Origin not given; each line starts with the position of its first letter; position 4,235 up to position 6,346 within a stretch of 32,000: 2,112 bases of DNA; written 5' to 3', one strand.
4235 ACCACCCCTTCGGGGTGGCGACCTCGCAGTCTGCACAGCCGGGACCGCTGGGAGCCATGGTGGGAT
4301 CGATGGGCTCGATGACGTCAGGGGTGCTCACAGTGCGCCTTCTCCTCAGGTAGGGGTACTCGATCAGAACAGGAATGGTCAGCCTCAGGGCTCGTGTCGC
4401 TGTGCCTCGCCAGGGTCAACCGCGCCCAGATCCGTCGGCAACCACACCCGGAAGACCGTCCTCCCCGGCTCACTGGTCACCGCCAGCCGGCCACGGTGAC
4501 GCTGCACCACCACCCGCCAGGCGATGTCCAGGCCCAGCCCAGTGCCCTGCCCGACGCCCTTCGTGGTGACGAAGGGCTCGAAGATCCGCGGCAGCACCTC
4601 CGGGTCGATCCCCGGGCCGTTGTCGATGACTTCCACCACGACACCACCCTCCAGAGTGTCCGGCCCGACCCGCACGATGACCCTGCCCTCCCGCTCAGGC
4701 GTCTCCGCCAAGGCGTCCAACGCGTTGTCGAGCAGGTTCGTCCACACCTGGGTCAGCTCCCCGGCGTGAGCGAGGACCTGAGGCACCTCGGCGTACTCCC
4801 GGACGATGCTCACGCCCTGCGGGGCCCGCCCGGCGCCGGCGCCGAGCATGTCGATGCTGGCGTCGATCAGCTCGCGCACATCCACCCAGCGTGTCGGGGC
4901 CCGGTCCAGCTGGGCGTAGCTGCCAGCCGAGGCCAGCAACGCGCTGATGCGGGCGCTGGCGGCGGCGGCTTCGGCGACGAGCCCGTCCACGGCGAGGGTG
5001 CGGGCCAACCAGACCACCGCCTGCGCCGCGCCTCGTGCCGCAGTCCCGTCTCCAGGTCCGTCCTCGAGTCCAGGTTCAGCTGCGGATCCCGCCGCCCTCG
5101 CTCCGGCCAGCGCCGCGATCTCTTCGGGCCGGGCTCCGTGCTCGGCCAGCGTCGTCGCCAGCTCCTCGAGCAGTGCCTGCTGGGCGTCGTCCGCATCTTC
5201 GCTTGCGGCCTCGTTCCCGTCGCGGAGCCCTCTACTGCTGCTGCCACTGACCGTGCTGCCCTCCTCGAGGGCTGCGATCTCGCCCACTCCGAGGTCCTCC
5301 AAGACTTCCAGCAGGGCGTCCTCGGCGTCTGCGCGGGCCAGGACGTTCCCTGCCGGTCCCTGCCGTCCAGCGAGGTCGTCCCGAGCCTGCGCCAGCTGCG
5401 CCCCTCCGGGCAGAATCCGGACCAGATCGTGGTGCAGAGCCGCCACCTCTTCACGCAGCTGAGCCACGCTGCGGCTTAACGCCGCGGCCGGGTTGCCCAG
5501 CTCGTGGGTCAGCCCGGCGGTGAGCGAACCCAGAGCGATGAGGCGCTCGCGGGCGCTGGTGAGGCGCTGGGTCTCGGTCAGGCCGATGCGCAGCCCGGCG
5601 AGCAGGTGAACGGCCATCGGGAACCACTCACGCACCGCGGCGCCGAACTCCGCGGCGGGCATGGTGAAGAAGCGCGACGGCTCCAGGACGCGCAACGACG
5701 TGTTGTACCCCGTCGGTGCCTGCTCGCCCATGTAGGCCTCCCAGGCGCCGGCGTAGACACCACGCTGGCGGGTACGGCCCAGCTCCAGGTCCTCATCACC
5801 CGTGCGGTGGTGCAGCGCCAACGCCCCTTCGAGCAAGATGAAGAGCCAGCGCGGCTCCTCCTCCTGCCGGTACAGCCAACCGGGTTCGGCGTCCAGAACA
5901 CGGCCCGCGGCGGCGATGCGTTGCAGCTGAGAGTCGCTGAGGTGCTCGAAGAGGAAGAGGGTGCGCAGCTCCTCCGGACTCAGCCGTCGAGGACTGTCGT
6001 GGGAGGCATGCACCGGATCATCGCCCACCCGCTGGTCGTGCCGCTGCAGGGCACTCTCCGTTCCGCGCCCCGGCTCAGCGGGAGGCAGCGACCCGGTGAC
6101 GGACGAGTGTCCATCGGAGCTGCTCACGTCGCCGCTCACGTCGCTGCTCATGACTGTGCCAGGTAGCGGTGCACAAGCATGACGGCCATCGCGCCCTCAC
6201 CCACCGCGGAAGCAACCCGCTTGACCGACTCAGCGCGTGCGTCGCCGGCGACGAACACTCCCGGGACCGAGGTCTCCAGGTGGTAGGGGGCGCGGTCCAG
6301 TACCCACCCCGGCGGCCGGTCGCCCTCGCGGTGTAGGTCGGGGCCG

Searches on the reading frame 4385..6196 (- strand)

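Call 9: search_protein_families(library=pfam, proteins=[window:4385-6196:-], max_evalue=0.01)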
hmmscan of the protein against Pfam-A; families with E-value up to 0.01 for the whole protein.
window:4385-6196:- (603 aa): 2 families
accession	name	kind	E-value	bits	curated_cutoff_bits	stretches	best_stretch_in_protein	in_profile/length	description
PF02518.31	HATPase_c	-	2.5e-25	89.5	26.4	1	480-588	5-109/111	Histidine kinase-, DNA gyrase B-, and HSP90-like ATPase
PF00027.35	cNMP_binding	-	0.0031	17.9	27.5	1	108-187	10-85/89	Cyclic nucleotide-binding domain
